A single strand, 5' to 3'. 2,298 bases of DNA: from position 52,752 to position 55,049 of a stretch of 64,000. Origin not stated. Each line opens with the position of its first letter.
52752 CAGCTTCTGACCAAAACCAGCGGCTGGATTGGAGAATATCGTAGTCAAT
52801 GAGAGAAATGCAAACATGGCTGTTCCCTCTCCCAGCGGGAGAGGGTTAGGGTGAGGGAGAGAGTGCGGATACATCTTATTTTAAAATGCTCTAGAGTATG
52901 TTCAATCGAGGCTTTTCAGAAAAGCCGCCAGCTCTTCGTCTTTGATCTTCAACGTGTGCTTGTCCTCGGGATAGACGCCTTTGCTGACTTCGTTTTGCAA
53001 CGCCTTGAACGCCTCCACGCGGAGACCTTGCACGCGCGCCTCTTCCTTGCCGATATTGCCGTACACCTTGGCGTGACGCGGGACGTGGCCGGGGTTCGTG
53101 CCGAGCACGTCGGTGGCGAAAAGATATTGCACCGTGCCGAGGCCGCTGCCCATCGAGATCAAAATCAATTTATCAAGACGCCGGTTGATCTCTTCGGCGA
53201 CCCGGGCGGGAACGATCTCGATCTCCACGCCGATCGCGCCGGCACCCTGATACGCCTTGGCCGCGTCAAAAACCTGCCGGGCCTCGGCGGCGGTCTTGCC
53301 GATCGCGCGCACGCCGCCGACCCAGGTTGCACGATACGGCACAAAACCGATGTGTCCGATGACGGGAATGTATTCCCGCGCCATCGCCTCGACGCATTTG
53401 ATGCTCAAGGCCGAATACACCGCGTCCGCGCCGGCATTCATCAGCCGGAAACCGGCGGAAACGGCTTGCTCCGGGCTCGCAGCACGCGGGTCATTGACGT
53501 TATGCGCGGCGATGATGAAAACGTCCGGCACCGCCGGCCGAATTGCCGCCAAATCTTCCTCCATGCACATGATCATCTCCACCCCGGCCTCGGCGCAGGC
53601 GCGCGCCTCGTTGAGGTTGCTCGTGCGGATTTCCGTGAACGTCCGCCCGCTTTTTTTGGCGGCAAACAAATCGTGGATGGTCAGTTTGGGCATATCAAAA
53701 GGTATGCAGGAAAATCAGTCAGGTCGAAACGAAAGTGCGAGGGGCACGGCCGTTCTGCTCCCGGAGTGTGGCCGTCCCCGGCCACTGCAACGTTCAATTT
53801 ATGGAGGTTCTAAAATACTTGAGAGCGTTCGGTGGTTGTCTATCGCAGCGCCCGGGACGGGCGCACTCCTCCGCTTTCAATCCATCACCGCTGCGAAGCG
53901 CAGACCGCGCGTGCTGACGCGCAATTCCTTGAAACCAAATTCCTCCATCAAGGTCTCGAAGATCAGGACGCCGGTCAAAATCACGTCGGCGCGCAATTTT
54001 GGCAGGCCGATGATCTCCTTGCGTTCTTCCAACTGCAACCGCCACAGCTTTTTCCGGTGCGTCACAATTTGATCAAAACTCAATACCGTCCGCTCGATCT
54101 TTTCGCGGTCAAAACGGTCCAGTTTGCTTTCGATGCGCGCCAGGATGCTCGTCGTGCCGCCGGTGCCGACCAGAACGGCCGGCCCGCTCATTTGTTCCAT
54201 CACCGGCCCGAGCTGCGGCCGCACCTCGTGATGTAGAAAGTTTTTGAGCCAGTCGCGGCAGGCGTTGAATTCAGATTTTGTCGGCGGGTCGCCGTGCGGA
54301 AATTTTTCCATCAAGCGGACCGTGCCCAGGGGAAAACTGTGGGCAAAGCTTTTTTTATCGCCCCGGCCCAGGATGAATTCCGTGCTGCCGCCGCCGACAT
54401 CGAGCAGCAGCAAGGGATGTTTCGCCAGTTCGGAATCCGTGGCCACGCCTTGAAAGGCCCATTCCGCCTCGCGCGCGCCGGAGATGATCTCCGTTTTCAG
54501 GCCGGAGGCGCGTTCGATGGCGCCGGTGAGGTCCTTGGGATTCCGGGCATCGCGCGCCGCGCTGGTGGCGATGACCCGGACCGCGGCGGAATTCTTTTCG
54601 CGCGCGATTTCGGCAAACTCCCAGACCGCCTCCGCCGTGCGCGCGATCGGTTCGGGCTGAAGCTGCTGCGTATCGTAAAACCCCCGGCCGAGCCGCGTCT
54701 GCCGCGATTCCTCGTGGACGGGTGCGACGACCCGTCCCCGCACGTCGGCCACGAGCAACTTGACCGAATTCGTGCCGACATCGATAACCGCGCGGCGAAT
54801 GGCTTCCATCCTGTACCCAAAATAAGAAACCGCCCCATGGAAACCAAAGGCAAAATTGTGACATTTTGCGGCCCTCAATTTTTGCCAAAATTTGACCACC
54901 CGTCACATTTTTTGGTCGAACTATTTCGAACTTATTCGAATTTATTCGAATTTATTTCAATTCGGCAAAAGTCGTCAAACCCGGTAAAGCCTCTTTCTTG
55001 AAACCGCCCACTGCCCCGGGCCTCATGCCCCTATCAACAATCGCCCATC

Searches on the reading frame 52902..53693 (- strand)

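Call 60: search_protein_families(library=pfam, proteins=[window:52902-53693:-], max_evalue=0.1)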
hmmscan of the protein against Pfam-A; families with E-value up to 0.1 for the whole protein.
window:52902-53693:- (263 aa): 1 family
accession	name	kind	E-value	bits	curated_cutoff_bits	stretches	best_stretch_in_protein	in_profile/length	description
PF02548.21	Pantoate_transf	-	4.8e-33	115.1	28.7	1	71-243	89-258/259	Ketopantoate hydroxymethyltransferase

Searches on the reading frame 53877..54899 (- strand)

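Call 120: search_protein_families(library=pfam, proteins=[window:53877-54899:-], max_evalue=0.1)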
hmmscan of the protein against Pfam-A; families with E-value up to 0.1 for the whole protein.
window:53877-54899:- (340 aa): 2 families
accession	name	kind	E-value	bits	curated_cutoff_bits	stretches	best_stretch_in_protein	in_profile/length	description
PF02541.22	Ppx-GppA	-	2.3e-56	191.8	27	1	50-334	2-274/285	Ppx/GppA phosphatase family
PF08841.16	DDR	-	0.0045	16.5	24.6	1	106-183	81-156/328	Diol dehydratase reactivase ATPase-like domain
